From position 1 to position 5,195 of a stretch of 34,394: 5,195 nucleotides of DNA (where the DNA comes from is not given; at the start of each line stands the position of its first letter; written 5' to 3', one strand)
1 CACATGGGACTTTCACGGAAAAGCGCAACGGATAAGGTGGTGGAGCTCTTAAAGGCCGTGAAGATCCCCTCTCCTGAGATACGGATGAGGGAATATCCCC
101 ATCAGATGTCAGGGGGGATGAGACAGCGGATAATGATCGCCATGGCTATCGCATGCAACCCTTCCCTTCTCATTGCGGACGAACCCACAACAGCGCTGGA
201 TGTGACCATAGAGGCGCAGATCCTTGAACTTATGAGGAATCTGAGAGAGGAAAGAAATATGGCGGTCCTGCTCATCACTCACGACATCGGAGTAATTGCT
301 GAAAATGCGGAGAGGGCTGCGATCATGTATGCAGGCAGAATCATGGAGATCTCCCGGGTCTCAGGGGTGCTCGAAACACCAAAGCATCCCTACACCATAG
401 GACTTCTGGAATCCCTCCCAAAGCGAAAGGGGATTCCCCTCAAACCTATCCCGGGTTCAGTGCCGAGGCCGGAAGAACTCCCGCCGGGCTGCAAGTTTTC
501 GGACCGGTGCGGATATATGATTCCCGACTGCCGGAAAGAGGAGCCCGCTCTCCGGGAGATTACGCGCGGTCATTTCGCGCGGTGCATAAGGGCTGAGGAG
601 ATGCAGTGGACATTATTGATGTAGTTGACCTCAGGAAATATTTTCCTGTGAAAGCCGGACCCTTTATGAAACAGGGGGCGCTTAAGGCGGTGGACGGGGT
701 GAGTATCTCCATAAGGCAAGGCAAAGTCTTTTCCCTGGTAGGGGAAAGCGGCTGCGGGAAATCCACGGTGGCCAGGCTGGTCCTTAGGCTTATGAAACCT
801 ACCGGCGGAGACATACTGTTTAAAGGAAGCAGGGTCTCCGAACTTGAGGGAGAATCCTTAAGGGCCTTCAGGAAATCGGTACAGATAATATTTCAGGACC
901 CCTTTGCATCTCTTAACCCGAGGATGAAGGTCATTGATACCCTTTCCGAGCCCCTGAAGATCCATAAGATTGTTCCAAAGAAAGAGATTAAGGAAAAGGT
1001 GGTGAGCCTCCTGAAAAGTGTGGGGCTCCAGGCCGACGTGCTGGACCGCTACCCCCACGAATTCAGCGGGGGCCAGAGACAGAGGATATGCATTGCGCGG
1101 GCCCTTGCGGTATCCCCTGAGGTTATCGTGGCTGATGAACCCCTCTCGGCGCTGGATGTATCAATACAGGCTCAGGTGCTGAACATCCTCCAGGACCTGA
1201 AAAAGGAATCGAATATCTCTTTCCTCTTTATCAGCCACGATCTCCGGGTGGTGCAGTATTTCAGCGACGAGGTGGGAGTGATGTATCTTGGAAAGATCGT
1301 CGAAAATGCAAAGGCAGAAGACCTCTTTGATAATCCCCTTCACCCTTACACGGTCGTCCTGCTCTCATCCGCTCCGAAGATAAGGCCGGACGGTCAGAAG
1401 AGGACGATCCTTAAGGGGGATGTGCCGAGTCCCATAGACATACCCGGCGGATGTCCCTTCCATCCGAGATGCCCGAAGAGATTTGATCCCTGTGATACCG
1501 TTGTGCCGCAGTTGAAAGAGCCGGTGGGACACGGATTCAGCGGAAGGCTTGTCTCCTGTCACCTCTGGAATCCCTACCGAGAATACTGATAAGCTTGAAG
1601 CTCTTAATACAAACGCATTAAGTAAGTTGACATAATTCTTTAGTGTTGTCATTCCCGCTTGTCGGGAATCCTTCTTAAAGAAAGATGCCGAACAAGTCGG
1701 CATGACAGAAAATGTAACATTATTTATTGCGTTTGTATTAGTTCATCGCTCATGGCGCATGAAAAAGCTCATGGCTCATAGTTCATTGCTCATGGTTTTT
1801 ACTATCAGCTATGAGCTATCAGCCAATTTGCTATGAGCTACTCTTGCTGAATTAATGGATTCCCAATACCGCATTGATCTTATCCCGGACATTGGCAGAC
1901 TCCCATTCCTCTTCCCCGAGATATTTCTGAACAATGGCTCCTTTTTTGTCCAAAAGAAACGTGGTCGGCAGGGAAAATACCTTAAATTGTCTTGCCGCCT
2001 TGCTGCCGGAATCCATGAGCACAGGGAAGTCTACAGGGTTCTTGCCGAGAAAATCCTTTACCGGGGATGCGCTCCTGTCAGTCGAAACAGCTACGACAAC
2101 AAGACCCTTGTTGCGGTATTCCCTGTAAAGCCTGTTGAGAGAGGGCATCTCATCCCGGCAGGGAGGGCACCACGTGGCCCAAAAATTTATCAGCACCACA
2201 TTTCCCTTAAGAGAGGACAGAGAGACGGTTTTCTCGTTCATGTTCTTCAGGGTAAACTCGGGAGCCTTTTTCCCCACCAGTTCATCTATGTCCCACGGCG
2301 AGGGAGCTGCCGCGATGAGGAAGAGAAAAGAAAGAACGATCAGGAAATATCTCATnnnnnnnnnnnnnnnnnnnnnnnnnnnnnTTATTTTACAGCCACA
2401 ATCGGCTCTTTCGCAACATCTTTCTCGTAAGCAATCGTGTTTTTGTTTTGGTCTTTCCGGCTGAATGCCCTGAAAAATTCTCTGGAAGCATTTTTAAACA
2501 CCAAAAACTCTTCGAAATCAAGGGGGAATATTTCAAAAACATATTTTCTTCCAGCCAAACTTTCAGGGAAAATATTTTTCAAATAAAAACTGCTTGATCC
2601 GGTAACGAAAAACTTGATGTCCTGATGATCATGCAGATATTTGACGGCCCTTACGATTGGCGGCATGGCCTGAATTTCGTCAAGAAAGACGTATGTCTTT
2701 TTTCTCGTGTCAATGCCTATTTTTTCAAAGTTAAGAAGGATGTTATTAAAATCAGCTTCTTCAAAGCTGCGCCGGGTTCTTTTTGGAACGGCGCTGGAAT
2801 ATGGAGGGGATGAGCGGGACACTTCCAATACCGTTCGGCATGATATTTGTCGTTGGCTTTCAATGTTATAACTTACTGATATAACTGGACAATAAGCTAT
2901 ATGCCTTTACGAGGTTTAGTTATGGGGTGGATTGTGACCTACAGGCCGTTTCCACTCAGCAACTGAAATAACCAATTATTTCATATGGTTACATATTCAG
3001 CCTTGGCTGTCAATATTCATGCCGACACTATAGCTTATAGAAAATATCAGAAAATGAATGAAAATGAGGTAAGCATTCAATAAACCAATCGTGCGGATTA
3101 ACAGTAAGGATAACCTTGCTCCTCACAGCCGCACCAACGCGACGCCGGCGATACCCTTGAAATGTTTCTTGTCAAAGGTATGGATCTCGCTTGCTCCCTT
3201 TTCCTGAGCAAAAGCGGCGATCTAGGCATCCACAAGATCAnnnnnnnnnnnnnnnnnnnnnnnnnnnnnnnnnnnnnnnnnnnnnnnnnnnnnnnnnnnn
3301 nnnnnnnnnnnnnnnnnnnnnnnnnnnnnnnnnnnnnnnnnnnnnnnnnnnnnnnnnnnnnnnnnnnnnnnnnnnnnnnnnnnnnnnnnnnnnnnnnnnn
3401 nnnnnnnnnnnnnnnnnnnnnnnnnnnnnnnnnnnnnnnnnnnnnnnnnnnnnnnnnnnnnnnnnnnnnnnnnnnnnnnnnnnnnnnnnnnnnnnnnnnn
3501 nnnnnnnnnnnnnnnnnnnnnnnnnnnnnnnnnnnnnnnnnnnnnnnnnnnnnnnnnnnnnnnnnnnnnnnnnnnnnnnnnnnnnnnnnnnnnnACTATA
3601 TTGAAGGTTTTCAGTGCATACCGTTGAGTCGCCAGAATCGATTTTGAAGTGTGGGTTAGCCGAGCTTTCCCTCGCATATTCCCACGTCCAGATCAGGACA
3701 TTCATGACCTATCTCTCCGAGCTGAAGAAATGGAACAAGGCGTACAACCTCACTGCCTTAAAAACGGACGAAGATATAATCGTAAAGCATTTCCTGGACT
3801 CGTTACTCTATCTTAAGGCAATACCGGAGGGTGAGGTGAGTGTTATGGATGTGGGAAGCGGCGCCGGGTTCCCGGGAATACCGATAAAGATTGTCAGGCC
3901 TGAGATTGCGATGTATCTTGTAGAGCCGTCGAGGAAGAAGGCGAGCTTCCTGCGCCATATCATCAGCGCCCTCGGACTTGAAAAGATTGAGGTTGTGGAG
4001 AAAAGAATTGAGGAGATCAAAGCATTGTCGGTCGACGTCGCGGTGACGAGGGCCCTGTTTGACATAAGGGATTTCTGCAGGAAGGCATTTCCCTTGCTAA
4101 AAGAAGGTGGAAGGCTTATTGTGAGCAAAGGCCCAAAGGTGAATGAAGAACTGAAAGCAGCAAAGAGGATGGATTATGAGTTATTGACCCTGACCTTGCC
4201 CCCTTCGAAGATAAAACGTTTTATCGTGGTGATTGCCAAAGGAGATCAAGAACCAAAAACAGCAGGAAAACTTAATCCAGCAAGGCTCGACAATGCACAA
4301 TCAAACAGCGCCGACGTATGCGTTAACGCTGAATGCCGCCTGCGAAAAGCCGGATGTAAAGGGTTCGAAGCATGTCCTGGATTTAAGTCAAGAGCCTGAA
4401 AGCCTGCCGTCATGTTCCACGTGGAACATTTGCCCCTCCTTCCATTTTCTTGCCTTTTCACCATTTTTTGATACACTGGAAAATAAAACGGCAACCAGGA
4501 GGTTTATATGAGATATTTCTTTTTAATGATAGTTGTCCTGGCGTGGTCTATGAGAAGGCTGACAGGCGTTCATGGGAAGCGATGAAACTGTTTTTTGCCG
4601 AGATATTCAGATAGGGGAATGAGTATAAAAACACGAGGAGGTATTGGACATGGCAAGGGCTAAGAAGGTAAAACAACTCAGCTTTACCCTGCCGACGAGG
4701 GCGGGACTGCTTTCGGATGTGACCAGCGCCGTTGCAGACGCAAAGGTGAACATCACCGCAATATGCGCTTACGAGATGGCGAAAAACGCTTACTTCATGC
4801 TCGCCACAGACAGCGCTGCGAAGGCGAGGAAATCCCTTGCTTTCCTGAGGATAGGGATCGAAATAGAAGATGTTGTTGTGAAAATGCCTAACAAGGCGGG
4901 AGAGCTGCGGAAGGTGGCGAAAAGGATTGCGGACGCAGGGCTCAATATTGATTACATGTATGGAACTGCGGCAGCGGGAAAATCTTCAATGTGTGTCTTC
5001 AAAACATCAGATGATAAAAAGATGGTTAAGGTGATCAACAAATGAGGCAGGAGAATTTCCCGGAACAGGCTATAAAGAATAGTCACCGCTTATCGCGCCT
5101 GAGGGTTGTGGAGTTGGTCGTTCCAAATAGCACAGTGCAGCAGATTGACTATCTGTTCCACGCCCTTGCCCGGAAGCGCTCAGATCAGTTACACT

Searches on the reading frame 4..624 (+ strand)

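Call 87: search_protein_families(library=pfam, proteins=[window:4-624:+], max_evalue=0.0001)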
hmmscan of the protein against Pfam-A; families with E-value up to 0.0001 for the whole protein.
window:4-624:+ (206 aa): 3 families
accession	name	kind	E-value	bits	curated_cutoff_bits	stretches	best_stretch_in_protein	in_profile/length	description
PF08352.17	oligo_HPY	-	4e-16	59.6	27.1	1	114-176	1-65/65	Oligopeptide/dipeptide transporter, C-terminal region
PF00005.33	ABC_tran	-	1.3e-11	45.6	25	1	9-63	82-137/137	ABC transporter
PF13304.12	AAA_21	-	5.1e-06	27.2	27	1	31-98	234-303/304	AAA domain, putative AbiEii toxin, Type IV TA system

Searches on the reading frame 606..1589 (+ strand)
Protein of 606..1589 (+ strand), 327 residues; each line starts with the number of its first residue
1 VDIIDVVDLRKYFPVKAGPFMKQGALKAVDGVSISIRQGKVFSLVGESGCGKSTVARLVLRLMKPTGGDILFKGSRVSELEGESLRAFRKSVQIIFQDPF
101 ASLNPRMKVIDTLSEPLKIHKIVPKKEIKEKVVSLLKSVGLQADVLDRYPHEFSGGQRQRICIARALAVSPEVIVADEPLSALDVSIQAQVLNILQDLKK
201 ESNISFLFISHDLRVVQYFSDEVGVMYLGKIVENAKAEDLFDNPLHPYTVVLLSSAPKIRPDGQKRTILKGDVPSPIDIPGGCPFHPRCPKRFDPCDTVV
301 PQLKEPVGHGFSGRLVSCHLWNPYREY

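Call 13: search_protein_families(library=pfam, proteins=[window:606-1589:+])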
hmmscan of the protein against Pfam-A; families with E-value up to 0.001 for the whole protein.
window:606-1589:+ (327 aa): 5 families
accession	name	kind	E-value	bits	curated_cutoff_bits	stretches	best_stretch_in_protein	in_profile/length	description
PF00005.33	ABC_tran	-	1.2e-32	113.8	25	1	30-180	2-136/137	ABC transporter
PF08352.17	oligo_HPY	-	6.9e-21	74.9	27.1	1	232-296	1-65/65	Oligopeptide/dipeptide transporter, C-terminal region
PF02463.25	SMC_N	-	0.00025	21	40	1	40-226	25-212/220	RecF/RecN/SMC N terminal domain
PF13401.12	AAA_22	-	0.00039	21.2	27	0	38-102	4-64/130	AAA domain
PF13304.12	AAA_21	-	0.00046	20.8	27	0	147-215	232-302/304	AAA domain, putative AbiEii toxin, Type IV TA system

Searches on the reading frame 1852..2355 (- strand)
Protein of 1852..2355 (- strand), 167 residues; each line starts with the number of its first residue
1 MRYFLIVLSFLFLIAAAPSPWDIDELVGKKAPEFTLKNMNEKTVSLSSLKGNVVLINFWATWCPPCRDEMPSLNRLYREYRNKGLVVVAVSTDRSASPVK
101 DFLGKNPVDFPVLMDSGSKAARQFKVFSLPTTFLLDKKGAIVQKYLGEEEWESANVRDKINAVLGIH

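Call 13: search_protein_families(library=pfam, proteins=[window:1852-2355:-])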
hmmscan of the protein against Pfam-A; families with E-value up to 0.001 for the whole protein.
window:1852-2355:- (167 aa): 7 families
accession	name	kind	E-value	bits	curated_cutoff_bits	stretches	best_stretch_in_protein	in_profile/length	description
PF00578.27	AhpC-TSA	-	1.2e-34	119.4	26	1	27-143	1-123/124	AhpC/TSA family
PF08534.16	Redoxin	-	1.2e-33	116.5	26.6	1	27-157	2-145/148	Redoxin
PF13905.12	Thioredoxin_8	-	3.2e-18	66.3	27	1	51-141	1-94/94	Thioredoxin-like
PF00085.26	Thioredoxin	-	5.9e-11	42.7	23.5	1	51-100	18-66/103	Thioredoxin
PF13098.12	Thioredoxin_2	-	4.9e-08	33.7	27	1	51-147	5-93/104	Thioredoxin-like domain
PF00255.25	GSHPx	-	5.3e-07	29.6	27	1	33-90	3-59/108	Glutathione peroxidase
PF13728.12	TraF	-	5.7e-05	23.5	23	1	40-138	118-202/224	F plasmid transfer operon protein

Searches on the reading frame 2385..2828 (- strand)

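Call 87: search_protein_families(library=pfam, proteins=[window:2385-2828:-], max_evalue=0.0001)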
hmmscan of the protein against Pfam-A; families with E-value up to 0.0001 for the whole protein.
window:2385-2828:- (147 aa): 1 family
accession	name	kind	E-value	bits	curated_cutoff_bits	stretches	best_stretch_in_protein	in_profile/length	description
PF13173.12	AAA_14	-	7.6e-21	74.9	27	1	22-109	43-129/129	AAA domain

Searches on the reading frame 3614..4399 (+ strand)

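Call 87: search_protein_families(library=pfam, proteins=[window:3614-4399:+], max_evalue=0.0001)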
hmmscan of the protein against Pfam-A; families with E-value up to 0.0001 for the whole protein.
window:3614-4399:+ (261 aa): 2 families
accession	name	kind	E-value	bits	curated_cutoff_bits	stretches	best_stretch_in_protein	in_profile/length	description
PF02527.21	GidB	-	2.1e-47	161.3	27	1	26-185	1-161/184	rRNA small subunit methyltransferase G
PF13847.12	Methyltransf_31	-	1.9e-07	31.3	27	1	74-179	4-117/145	Methyltransferase domain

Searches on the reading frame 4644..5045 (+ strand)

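Call 87: search_protein_families(library=pfam, proteins=[window:4644-5045:+], max_evalue=0.0001)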
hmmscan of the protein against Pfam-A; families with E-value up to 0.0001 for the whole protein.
window:4644-5045:+ (133 aa): 5 families
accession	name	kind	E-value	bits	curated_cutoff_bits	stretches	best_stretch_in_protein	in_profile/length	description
PF01842.31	ACT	-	4.5e-13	49.1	27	1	11-40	2-31/66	ACT domain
PF22629.2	ACT_AHAS_ss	-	3.3e-08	34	27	0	82-132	6-57/67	AHAS small subunit-like ACT domain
PF19571.5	ACT_8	-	2.5e-07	31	23.5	1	9-131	3-125/141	ACT domain pair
PF13291.12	ACT_4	-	2e-06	28.8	27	0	13-50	10-47/80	ACT domain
PF22468.2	ACT_9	-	5.5e-05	23.3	27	0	18-65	10-57/61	ACT domain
